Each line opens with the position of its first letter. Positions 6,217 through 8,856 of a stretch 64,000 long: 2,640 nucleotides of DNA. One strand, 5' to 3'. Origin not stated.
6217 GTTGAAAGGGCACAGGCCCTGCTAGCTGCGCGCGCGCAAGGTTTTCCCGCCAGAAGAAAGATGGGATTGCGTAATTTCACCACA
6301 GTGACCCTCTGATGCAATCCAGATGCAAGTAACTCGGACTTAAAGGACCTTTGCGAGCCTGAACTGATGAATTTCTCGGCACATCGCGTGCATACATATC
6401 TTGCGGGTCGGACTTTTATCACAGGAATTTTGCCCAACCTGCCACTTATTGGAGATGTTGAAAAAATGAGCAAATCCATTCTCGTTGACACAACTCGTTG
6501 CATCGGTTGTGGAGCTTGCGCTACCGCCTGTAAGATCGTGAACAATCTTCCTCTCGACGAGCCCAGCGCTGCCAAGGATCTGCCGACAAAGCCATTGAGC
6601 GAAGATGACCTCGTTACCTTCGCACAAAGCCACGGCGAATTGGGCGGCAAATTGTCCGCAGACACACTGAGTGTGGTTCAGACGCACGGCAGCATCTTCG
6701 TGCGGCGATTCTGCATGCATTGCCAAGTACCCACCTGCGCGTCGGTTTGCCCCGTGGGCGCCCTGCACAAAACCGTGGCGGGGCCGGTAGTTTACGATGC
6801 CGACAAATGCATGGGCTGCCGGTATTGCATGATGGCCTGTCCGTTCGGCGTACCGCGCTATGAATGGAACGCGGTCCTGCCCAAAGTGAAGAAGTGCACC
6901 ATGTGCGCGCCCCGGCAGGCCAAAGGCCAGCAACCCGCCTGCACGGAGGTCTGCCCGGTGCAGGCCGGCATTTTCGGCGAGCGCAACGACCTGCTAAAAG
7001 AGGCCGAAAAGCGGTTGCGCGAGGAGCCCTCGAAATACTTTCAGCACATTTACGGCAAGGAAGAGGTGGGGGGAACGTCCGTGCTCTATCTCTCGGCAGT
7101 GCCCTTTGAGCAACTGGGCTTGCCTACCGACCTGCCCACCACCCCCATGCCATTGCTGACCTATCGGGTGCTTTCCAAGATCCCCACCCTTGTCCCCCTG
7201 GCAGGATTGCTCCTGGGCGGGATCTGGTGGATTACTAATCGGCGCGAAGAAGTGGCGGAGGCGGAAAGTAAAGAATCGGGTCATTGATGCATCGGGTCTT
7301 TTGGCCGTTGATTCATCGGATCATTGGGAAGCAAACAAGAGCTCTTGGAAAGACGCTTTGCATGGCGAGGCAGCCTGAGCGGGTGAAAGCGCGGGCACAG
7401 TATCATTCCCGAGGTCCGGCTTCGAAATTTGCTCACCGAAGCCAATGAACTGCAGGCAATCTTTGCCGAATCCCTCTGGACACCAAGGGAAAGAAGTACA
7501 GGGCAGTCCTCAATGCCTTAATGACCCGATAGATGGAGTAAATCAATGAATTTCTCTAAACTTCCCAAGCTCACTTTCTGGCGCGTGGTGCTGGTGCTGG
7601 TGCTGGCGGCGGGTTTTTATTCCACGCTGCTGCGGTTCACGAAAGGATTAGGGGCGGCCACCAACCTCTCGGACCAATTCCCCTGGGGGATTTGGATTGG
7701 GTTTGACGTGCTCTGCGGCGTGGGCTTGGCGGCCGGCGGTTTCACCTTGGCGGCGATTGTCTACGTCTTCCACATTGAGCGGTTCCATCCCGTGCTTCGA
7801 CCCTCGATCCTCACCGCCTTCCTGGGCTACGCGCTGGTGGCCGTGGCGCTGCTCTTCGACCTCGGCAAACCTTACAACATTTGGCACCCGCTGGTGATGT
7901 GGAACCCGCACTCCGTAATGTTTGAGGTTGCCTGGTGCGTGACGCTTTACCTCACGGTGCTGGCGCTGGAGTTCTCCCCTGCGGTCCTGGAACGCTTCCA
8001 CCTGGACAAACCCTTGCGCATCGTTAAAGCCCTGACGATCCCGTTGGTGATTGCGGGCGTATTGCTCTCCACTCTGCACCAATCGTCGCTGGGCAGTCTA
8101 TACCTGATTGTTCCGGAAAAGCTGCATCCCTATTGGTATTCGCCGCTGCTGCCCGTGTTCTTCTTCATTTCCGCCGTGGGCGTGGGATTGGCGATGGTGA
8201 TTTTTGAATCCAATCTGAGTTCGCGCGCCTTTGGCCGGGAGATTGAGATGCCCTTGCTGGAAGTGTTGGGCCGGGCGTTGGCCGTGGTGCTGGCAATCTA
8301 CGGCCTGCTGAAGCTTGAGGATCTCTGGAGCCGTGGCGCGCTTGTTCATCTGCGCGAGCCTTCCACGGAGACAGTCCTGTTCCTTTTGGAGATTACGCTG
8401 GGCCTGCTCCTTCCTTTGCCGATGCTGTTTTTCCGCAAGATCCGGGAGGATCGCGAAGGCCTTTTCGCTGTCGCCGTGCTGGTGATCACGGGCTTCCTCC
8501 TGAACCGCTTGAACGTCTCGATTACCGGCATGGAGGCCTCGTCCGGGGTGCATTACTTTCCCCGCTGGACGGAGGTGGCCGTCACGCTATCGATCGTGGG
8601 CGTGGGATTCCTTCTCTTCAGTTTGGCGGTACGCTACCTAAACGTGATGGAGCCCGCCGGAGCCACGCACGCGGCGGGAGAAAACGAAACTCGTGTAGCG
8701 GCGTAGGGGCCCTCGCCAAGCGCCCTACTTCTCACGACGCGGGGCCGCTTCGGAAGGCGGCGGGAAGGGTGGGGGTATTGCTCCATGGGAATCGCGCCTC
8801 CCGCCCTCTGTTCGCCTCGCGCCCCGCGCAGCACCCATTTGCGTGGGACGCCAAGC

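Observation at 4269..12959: Sigma-54-wired HybA/HybB-like membrane redox module with two tethered GcvH-like proteins and no catalytic subunit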

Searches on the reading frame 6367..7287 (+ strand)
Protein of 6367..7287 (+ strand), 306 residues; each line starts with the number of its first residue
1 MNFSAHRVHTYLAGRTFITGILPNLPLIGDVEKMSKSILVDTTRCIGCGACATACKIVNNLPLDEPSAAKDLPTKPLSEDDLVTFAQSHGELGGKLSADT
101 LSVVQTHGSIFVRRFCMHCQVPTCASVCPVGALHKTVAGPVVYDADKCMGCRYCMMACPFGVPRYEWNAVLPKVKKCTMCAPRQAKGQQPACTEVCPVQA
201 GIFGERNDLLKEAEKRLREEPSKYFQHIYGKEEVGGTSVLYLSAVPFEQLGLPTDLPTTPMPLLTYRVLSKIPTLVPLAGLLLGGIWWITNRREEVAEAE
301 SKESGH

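Call 4: search_protein_families(library=pfam, proteins=[window:6367-7287:+], max_evalue=0.01)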
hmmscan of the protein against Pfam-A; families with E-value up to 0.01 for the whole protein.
window:6367-7287:+ (306 aa): 15 families
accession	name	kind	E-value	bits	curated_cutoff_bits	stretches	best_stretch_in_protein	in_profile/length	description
PF13247.11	Fer4_11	-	2.7e-21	76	26.2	1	110-206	4-100/100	4Fe-4S dicluster domain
PF12797.12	Fer4_2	-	8.5e-14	50.9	24.5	2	140-160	2-22/22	4Fe-4S binding domain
PF12838.12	Fer4_7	-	4.5e-13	49.9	27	2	116-162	2-52/52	4Fe-4S dicluster domain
PF00037.32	Fer4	-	1.9e-12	46.9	21.1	2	141-162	1-22/24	4Fe-4S binding domain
PF13187.11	Fer4_9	-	3.5e-11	43.4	27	2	147-199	1-50/52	4Fe-4S dicluster domain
PF13237.11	Fer4_10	-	1.6e-10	41.2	25.5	2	141-197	2-53/53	4Fe-4S dicluster domain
PF12837.12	Fer4_6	-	3.2e-10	39.9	25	2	141-163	2-24/24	4Fe-4S binding domain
PF13183.11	Fer4_8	-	3.3e-07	31.2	27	1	43-75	3-35/68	4Fe-4S dicluster domain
PF12798.12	Fer4_3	-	1.7e-05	25.7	27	0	148-161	1-14/15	4Fe-4S binding domain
PF14697.11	Fer4_21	-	2.6e-05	24.7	35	1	115-160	7-53/59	4Fe-4S dicluster domain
PF25160.1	LdpA_Fe-S-bd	-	2.8e-05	24.3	27.6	0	118-161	4-41/49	LdpA Fe-S cluster-binding domain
PF13459.11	Fer4_15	-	0.00015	22.9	22.4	1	38-56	1-19/66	4Fe-4S single cluster domain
PF13534.11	Fer4_17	-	0.00085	20.3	22.2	0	44-60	1-17/61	4Fe-4S dicluster domain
PF13484.11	Fer4_16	-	0.0017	19.5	30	0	147-160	52-65/66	4Fe-4S double cluster binding domain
PF12800.12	Fer4_4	-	0.0065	17.2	24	0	146-161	2-17/17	4Fe-4S binding domain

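Call 5: search_protein_families(library=ncbifam, proteins=[window:6367-7287:+], max_evalue=0.01)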
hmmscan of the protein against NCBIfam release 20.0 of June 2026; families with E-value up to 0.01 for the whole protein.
window:6367-7287:+ (306 aa): 55 families (the best 25 are shown)
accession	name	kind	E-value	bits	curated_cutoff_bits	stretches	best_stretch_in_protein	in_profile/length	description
NF045715.1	sulf_resp_HmcB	equivalog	9.2e-83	277.8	420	1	34-303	35-295/307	sulfate respiration complex iron-sulfur protein HmcB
NF008134.0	PRK10882.1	equivalog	1.1e-65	221.9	263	1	36-302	39-324/329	hydrogenase 2 operon protein HybA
TIGR01582.1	FDH-beta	equivalog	7.1e-35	120.5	334.7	1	35-260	21-237/283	formate dehydrogenase subunit beta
TIGR02951.1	DMSO_dmsB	equivalog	6.1e-30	104.4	214.1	2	93-209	41-156/161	DMSO/selenate family reductase complex B subunit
NF045797.1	DsrO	equivalog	1.5e-29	103.1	200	1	108-226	95-222/235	sulfate reduction electron transfer complex DsrMKJOP subunit DsrO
TIGR03149.1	cyt_nit_nrfC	equivalog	1.4e-28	99.7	377.6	2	111-222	89-200/225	cytochrome c nitrite reductase Fe-S protein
NF011569.0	PRK14993.1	equivalog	7e-26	91.2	416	2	108-219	92-201/244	tetrathionate reductase subunit TtrB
NF041715.1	arsenate_red_ArrB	equivalog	9.7e-25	87.5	450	3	111-165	52-106/233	arsenate respiratory reductase iron-sulfur subunit ArrB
NF038355.1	FDH3_beta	equivalog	2.8e-22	79.6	240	2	114-181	52-122/180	formate dehydrogenase FDH3 subunit beta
TIGR03478.1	DMSO_red_II_bet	subfamily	1.8e-20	73.1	480.7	1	111-208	126-222/321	DMSO reductase family type II enzyme, iron-sulfur subunit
NF042979.1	EthbenzDh_ebdB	equivalog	9.8e-20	70.7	740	1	111-216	148-252/354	ethylbenzene dehydrogenase subunit beta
NF041782.1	mnquin_red_QrcC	equivalog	1.6e-19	70.5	400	2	108-169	57-122/239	menaquinone reductase iron-sulfur cluster-binding subunit QrcC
NF009408.0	PRK12769.1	equivalog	1.6e-18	66.2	1003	1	114-219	54-160/659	formate-dependent uric acid utilization protein AegA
TIGR01660.1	narH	equivalog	4.3e-18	65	524.05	1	110-197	177-263/492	nitrate reductase subunit beta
NF009451.0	PRK12809.1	equivalog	2.1e-15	56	1154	1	112-201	52-134/639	formate-dependent uric acid utilization protein YgfT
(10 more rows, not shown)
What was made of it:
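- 6466..7287 (+): Tail-anchored 4x[4Fe-4S] ferredoxin-type subunit (HmcB/HybA-like) without any signal peptide. NCBIfam HmcB 278 bits (cut-off 420) and HybA 222 (cut-off 263) (call 5).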

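Call 31: search_solved_structures(query=window:6466-7287:+, max_evalue=1e-10, show_alignments=1)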
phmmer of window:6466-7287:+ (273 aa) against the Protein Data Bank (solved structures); distinct sequences matched with E-value up to 1e-10: 17.
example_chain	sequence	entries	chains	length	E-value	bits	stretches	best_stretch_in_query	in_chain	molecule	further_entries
1kqf_B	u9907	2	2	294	6.1e-31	110.7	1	5-222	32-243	FORMATE DEHYDROGENASE, NITRATE-INDUCIBLE, IRON-SULFUR SUBUNIT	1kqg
2vpw_B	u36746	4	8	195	1.5e-23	86.5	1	81-185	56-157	NRFC PROTEIN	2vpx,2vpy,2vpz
6cz7_B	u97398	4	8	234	1.5e-22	83.2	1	78-139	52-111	4Fe-4S ferredoxin, iron-sulfur binding domain protein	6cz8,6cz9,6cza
2ivf_B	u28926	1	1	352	2.1e-20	76.1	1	78-186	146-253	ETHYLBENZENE DEHYDROGENASE BETA-SUBUNIT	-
1q16_B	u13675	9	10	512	1.3e-17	67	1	76-167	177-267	Respiratory nitrate reductase 1 beta chain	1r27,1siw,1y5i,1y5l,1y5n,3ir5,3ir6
1y4z_B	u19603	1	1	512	5.4e-17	65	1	76-167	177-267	Respiratory nitrate reductase 1 beta chain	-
30gj_B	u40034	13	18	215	6.3e-17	64.8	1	1-197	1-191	Formate dehydrogenase, beta subunit, putative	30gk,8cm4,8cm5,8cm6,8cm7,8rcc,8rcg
6sdr_B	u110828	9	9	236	8.2e-17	64.4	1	1-197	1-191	Formate dehydrogenase, beta subunit, putative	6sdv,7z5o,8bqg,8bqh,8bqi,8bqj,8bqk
3egw_B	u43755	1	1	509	1e-16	64.1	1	76-167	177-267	Respiratory nitrate reductase 1 beta chain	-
9vap_B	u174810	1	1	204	1.7e-16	63.3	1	76-149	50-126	4Fe-4S dicluster domain-containing protein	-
8rc8_B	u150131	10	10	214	2.2e-16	63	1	3-197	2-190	Formate dehydrogenase, beta subunit, putative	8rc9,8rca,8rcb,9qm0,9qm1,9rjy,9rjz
4ydd_B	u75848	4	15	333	4.8e-15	58.6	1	77-184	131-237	DMSO reductase family type II enzyme, iron-sulfur subunit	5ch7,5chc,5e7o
9mqx_E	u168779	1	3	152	1.6e-14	56.9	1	70-169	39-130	Fe-S-cluster-containing hydrogenase subunit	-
1h0h_B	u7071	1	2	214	2.2e-13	53.1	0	78-191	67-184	FORMATE DEHYDROGENASE SUBUNIT BETA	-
6btm_B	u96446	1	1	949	3.3e-12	49.3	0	5-134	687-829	Alternative Complex III subunit B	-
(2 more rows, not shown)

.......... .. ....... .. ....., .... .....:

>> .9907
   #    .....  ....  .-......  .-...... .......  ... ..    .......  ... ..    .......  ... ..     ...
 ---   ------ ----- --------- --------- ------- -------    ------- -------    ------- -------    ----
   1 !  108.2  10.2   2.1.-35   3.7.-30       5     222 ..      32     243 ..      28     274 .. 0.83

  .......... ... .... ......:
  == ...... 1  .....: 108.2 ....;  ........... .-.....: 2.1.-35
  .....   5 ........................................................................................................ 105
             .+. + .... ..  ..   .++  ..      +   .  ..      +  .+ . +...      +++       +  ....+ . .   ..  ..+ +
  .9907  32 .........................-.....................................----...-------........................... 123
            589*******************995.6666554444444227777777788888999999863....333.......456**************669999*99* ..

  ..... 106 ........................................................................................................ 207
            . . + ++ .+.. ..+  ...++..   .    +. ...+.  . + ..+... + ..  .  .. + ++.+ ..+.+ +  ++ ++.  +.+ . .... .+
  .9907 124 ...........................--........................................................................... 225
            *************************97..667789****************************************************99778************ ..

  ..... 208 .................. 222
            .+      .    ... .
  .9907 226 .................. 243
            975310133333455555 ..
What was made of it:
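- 6466..7287 (+): The best solved relative is FdnH, 1kqf_B, E=6e-31 (call 31).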

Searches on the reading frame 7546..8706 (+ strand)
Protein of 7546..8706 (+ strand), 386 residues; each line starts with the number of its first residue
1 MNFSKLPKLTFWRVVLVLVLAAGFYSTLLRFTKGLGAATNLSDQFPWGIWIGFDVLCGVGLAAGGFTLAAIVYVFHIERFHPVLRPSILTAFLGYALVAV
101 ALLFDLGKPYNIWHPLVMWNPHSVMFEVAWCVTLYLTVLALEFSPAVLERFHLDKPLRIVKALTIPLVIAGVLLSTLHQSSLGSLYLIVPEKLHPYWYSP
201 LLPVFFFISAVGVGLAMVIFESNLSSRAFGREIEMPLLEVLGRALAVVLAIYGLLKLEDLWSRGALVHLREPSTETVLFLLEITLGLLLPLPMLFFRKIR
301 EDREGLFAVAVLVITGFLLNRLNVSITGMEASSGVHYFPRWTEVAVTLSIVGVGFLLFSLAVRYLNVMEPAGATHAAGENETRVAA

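Call 4: search_protein_families(library=pfam, proteins=[window:7546-8706:+], max_evalue=0.01)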
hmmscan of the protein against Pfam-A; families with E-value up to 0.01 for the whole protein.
window:7546-8706:+ (386 aa): 1 family
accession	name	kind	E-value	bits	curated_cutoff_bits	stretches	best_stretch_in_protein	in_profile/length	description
PF03916.19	NrfD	-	1e-23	84.9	25.8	1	39-328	3-308/313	Polysulphide reductase, NrfD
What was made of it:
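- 7546..8706 (+): HmcC/HybB-type NrfD-family quinone-reactive membrane subunit with 10 TM helices and both termini in the cytoplasm. Pfam NrfD E=1e-23 (call 4).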

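Call 5: search_protein_families(library=ncbifam, proteins=[window:7546-8706:+], max_evalue=0.01)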
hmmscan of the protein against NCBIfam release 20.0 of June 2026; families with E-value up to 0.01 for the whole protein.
window:7546-8706:+ (386 aa): 6 families
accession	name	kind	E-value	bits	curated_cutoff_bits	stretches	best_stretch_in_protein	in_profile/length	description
NF045714.1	sulf_resp_HmcC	equivalog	7.2e-100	334.9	550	1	13-368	5-368/376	sulfate respiration complex protein HmcC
NF008133.1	PRK10881.1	equivalog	4.3e-92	309.5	450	1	14-368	17-374/377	Ni/Fe-hydrogenase cytochrome b subunit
NF041784.1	mnquin_red_QrcD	equivalog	2e-43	149.3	570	1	5-368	14-401/408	menaquinone reductase integral membrane subunit QrcD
NF045798.1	DsrP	equivalog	4.8e-14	52.6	350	1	10-363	13-338/346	sulfate reduction electron transfer complex DsrMKJOP subunit DsrP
TIGR03148.1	cyt_nit_nrfD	equivalog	2.2e-06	27.2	347.6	1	56-324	18-307/316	cytochrome c nitrite reductase subunit NrfD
NF011568.0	PRK14992.1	equivalog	0.0018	17.7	314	1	59-241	30-204/341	tetrathionate reductase subunit TtrC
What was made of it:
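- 7546..8706 (+): NCBIfam HmcC 335 (cut-off 550) and HybB 310 (cut-off 450) (call 5).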

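Call 30: search_solved_structures(query=window:7546-8706:+, max_evalue=0.01, show_alignments=1)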
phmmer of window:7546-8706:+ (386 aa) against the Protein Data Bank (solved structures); distinct sequences matched with E-value up to 0.01: 0.
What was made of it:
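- Tried and rejected: No hit was found at E<=0.01 (call 30).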
